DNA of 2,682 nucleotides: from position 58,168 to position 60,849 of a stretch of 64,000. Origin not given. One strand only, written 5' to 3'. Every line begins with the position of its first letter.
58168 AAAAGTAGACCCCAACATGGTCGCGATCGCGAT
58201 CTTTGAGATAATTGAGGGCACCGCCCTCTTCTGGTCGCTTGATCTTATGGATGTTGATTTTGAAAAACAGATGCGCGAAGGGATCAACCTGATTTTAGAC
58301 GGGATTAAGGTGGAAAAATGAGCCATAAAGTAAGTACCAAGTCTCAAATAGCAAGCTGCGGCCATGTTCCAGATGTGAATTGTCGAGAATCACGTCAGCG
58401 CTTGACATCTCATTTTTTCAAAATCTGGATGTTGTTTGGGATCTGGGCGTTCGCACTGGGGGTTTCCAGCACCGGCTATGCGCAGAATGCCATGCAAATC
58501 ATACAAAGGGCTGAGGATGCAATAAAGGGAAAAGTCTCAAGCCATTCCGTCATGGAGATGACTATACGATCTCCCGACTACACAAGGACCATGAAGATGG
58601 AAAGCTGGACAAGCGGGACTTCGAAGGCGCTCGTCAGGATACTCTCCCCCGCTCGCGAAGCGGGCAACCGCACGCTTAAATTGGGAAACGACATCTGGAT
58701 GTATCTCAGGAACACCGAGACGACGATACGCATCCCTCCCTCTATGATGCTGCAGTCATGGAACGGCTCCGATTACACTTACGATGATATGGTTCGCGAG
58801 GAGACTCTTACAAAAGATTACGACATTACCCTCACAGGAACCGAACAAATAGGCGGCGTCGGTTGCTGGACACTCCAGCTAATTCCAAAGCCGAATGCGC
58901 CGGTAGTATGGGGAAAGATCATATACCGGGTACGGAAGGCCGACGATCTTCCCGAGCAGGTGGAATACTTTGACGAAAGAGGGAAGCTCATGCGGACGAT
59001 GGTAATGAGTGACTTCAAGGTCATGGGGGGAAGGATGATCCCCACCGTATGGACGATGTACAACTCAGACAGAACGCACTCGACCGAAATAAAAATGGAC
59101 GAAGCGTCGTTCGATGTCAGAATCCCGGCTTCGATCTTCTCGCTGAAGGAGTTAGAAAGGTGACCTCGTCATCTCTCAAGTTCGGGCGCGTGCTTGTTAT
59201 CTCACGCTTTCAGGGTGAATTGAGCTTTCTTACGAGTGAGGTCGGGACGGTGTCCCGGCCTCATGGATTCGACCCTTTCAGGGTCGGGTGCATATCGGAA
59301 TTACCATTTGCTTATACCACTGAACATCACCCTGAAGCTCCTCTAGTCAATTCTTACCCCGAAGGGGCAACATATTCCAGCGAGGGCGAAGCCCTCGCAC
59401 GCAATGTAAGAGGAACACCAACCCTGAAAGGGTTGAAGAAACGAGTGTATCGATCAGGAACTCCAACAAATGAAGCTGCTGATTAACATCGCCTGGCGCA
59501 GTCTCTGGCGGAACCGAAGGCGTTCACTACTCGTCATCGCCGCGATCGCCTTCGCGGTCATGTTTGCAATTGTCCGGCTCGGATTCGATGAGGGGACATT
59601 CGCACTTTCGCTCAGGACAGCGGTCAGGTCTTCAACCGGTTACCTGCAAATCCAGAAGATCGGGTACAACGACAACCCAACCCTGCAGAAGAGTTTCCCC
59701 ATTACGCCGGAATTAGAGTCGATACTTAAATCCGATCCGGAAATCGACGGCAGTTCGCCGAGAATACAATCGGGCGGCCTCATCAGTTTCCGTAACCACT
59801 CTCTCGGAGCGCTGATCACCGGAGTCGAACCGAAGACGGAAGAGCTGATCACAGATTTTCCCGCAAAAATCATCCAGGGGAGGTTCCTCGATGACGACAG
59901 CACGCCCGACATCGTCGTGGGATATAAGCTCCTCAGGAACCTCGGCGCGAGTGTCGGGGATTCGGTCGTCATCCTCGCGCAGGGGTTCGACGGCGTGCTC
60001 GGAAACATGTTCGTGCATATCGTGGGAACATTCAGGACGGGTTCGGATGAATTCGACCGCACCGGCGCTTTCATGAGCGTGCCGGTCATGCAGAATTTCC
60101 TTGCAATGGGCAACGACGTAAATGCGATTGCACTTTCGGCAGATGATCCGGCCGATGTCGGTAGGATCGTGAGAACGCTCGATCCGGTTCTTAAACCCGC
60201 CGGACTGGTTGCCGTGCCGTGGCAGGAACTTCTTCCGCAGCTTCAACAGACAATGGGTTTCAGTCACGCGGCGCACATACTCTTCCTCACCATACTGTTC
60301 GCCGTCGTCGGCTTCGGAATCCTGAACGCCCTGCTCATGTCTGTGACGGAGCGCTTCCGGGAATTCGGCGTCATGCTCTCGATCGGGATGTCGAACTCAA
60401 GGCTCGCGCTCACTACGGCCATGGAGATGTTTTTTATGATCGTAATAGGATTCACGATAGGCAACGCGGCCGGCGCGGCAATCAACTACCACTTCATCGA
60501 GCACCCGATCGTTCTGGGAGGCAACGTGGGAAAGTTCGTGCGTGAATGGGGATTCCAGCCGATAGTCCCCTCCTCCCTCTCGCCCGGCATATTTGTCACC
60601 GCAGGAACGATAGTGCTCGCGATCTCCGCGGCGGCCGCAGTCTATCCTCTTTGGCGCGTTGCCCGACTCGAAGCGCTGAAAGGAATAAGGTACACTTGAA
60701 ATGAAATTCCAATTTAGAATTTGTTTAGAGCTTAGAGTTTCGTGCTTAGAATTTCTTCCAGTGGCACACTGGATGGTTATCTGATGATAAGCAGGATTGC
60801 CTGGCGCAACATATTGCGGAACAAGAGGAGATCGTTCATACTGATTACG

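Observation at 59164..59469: Hairpin-dense 306-nt region between the LolA-like gene and the first FtsX permease: candidate structured RNA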

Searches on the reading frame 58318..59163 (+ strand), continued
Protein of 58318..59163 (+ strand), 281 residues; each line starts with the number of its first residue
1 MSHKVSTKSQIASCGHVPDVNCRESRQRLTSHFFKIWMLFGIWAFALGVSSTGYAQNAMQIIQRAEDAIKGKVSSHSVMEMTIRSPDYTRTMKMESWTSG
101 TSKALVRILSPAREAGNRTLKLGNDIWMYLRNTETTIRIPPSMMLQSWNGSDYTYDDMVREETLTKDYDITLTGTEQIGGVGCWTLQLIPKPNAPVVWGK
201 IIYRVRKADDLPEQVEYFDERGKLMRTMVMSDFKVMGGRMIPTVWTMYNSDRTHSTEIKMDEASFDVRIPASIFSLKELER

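Call 76: find_encoding_contigs(protein=P0003, flank=3000, max_places=2)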
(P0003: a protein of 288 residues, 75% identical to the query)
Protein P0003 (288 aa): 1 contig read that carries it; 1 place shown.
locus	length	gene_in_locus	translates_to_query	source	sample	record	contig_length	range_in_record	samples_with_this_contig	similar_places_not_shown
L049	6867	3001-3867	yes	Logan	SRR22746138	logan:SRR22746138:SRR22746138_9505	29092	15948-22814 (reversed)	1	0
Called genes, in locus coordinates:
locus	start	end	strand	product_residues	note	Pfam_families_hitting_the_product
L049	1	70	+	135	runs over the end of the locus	PF01814:Hemerythrin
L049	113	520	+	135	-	PF01814:Hemerythrin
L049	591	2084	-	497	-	PF02310:B12-binding, PF04055:Radical_SAM, PF13282:DUF4070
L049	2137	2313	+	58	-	-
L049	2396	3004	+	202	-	PF00440:TetR_N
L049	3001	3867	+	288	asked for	PF17131:TP_0789-like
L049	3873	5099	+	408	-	PF12704:MacB_PCD, PF02687:FtsX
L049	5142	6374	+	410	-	PF12704:MacB_PCD, PF02687:FtsX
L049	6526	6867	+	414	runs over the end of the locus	PF12704:MacB_PCD, PF02687:FtsX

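Call 77: find_encoding_contigs(protein=P0012, flank=3000, max_places=2)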
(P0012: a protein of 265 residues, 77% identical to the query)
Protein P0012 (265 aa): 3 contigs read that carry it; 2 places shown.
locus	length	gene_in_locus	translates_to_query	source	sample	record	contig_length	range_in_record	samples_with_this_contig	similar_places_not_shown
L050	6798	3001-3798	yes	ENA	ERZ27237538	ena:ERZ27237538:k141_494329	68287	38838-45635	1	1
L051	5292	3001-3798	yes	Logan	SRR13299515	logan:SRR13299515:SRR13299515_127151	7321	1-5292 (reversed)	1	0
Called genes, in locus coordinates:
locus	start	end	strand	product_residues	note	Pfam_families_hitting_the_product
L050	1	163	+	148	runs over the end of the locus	PF01814:Hemerythrin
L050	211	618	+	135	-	PF01814:Hemerythrin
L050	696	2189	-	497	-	PF02310:B12-binding, PF04055:Radical_SAM, PF13282:DUF4070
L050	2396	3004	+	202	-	PF00440:TetR_N, PF17922:TetR_C_17 (weak)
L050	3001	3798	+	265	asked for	PF17131:TP_0789-like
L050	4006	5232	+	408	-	PF12704:MacB_PCD, PF02687:FtsX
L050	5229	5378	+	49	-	-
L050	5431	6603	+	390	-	PF12704:MacB_PCD, PF02687:FtsX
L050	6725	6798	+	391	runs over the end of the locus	PF12704:MacB_PCD, PF02687:FtsX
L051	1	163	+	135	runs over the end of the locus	PF01814:Hemerythrin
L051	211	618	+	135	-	PF01814:Hemerythrin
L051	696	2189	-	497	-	PF02310:B12-binding, PF04055:Radical_SAM, PF13282:DUF4070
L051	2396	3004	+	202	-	PF00440:TetR_N, PF17922:TetR_C_17 (weak)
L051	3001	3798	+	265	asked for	PF17131:TP_0789-like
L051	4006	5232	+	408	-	PF12704:MacB_PCD, PF02687:FtsX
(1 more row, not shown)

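Call 78: find_encoding_contigs(protein=P0010, flank=3000, max_places=2)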
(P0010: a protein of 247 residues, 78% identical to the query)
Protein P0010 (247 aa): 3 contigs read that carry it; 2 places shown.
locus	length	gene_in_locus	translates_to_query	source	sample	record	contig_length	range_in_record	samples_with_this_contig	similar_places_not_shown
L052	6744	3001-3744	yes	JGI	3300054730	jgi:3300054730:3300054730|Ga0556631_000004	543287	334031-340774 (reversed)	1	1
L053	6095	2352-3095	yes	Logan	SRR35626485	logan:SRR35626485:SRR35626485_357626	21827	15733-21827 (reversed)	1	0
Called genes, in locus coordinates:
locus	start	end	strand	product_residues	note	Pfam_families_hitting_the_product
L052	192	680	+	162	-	PF01814:Hemerythrin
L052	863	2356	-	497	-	PF02310:B12-binding, PF04055:Radical_SAM, PF13282:DUF4070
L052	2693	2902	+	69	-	-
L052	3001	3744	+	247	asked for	PF17131:TP_0789-like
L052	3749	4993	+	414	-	PF12704:MacB_PCD, PF02687:FtsX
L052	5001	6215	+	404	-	PF12704:MacB_PCD, PF02687:FtsX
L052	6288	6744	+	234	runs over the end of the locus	PF00005:ABC_tran, PF02463:SMC_N (faint), PF13304:AAA_21 (weak)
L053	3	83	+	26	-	?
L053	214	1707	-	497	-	PF02310:B12-binding, PF04055:Radical_SAM, PF13282:DUF4070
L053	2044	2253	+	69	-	-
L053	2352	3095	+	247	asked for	PF17131:TP_0789-like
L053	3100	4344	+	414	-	PF12704:MacB_PCD, PF02687:FtsX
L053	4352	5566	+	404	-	PF12704:MacB_PCD, PF02687:FtsX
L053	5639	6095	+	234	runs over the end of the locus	PF00005:ABC_tran, PF02463:SMC_N (faint), PF13304:AAA_21 (weak)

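Call 79: find_encoding_contigs(protein=P0025, flank=3000, max_places=3)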
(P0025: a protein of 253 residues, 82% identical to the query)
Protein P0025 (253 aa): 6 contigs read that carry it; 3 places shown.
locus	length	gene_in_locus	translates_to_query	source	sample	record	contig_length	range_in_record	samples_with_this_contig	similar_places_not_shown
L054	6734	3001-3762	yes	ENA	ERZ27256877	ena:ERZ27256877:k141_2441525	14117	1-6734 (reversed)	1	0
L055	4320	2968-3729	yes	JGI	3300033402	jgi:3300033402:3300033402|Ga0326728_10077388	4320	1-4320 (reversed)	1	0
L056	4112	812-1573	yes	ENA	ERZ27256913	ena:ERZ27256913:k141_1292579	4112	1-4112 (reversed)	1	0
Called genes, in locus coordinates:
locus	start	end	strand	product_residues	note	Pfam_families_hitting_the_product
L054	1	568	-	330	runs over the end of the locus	PF03405:FA_desaturase_2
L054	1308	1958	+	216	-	PF01223:Endonuclease_NS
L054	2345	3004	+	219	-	PF00440:TetR_N, PF17922:TetR_C_17 (weak)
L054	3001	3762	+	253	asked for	PF17131:TP_0789-like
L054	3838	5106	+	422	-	PF12704:MacB_PCD, PF02687:FtsX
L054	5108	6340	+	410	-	PF12704:MacB_PCD, PF02687:FtsX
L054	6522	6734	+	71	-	?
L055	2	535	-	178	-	?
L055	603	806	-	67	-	-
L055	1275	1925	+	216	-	PF01223:Endonuclease_NS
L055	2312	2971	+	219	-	PF00440:TetR_N, PF17922:TetR_C_17 (weak)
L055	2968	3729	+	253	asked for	PF17131:TP_0789-like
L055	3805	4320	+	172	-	?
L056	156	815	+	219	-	PF00440:TetR_N, PF17922:TetR_C_17 (weak)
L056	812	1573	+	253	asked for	PF17131:TP_0789-like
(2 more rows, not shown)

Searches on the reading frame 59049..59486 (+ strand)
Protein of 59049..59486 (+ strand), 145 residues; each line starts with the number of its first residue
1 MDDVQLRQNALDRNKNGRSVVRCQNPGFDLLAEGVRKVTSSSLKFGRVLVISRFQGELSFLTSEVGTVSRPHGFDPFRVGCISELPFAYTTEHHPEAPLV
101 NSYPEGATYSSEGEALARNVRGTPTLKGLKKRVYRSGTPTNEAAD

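Call 11: search_protein_families(library=pfam, proteins=[window:59049-59486:+], max_evalue=0.01)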
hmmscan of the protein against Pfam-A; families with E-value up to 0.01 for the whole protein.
window:59049-59486:+ (145 aa): 0 families

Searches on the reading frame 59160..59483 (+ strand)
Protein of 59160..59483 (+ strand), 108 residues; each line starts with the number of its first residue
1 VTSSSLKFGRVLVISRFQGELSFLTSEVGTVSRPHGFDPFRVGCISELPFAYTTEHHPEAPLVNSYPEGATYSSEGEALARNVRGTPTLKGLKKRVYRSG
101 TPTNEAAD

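Call 34: find_homologous_proteins(query=window:59160-59483:+, max_evalue=0.1)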
Query window:59160-59483:+: 1 candidates shared short words with the query, none scored E <= 0.1.

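Call 71: predict_structure(protein=window:59160-59483:+)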
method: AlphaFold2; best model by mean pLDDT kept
length: 108 residues; sequences in the alignment: 1
mean_pLDDT: 33.4   pTM: 0.21
mean pLDDT of the five models: 33.4, 32.6, 32.0, 30.9, 28.6
residues with pLDDT >= 90: 0; 70-90: 0; 50-70: 0; < 50: 108
segments of 3 or more residues with pLDDT < 50: 1-108
pLDDT, mean of each block of 10 residues (from residue 1): 31 36 35 32 32 30 33 40 35 30 33
secondary structure, 60 per line:
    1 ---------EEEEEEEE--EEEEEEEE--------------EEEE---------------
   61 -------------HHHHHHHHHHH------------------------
elements in order: E10-17 E20-27 E42-45 H74-84
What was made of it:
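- pLDDT is 33 (call 71).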

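Call 89: search_protein_representatives(protein=window:59160-59483:+)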
Query: 108 residues. Proteins with E-value up to 0.001 (for the whole library): 2; up to 1e-10: 0; up to 1e-30: 0. The best 2 are listed.
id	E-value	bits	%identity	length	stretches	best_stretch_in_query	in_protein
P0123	1.9e-08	50.6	42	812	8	61-89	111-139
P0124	8.3e-05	38.9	41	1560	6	46-91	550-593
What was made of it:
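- Tried and rejected: The two hits are tandem-repeat adhesin-like proteins (call 89).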

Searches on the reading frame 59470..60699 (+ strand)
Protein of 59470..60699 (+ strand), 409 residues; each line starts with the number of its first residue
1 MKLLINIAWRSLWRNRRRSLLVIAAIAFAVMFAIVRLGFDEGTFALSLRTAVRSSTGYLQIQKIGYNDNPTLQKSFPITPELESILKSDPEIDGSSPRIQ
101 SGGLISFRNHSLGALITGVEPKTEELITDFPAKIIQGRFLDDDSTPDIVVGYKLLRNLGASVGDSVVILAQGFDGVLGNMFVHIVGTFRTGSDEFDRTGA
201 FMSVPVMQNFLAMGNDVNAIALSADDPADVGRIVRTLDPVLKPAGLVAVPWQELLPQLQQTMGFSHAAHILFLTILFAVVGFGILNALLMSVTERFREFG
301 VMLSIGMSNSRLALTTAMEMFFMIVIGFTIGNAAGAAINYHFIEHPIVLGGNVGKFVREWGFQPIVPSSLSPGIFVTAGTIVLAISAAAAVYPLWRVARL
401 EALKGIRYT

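Call 11: search_protein_families(library=pfam, proteins=[window:59470-60699:+], max_evalue=0.01)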
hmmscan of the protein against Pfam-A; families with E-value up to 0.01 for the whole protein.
window:59470-60699:+ (409 aa): 2 families
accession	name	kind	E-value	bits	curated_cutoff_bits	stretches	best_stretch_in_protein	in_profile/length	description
PF02687.27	FtsX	-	9.5e-15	55.1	25.5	1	270-401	1-119/120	FtsX-like permease C-terminal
PF12704.14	MacB_PCD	-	1.4e-13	52.1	27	1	19-237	1-204/207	MacB-like periplasmic core domain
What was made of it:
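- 59470..60699 (+): First FtsX / MacB_PCD permease gene (downstream cistron). Pfam PF02687 and PF12704 (call 11).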

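Call 12: find_encoding_contigs(protein=window:59470-60699:+, flank=6000, max_places=10)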
Protein window:59470-60699:+ (409 aa): 11 contigs read that carry it; 5 places shown.
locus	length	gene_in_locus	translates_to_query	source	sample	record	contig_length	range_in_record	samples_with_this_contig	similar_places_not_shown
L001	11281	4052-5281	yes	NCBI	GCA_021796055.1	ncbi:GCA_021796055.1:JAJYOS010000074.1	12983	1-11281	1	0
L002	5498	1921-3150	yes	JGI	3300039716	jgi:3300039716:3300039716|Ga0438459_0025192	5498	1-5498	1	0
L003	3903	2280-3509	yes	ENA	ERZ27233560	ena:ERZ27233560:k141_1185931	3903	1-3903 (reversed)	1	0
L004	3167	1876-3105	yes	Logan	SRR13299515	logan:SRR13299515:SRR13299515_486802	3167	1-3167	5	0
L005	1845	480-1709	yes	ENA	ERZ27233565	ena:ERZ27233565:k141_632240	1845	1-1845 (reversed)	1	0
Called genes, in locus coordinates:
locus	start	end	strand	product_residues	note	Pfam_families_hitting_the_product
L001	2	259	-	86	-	?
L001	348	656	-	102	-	PF07876:Dabb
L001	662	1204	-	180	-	-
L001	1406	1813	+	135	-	PF01814:Hemerythrin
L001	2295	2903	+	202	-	PF17932:TetR_C_24 (faint), PF00440:TetR_N, PF17922:TetR_C_17 (weak)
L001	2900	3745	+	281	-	PF17131:TP_0789-like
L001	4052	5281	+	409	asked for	PF12704:MacB_PCD, PF02687:FtsX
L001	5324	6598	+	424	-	PF12704:MacB_PCD, PF02687:FtsX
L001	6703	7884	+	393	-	PF12704:MacB_PCD, PF02687:FtsX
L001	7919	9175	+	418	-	PF12704:MacB_PCD, PF02687:FtsX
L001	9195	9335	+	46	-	-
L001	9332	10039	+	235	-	PF00005:ABC_tran, PF02463:SMC_N (faint), PF13304:AAA_21 (faint)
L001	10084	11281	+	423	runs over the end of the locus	-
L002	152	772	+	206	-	PF17932:TetR_C_24 (faint), PF00440:TetR_N, PF17922:TetR_C_17 (weak)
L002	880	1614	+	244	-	PF17131:TP_0789-like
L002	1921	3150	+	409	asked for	PF12704:MacB_PCD, PF02687:FtsX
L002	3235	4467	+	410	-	PF12704:MacB_PCD, PF02687:FtsX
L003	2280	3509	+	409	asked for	PF12704:MacB_PCD, PF02687:FtsX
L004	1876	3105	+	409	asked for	PF12704:MacB_PCD, PF02687:FtsX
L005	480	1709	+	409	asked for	PF12704:MacB_PCD, PF02687:FtsX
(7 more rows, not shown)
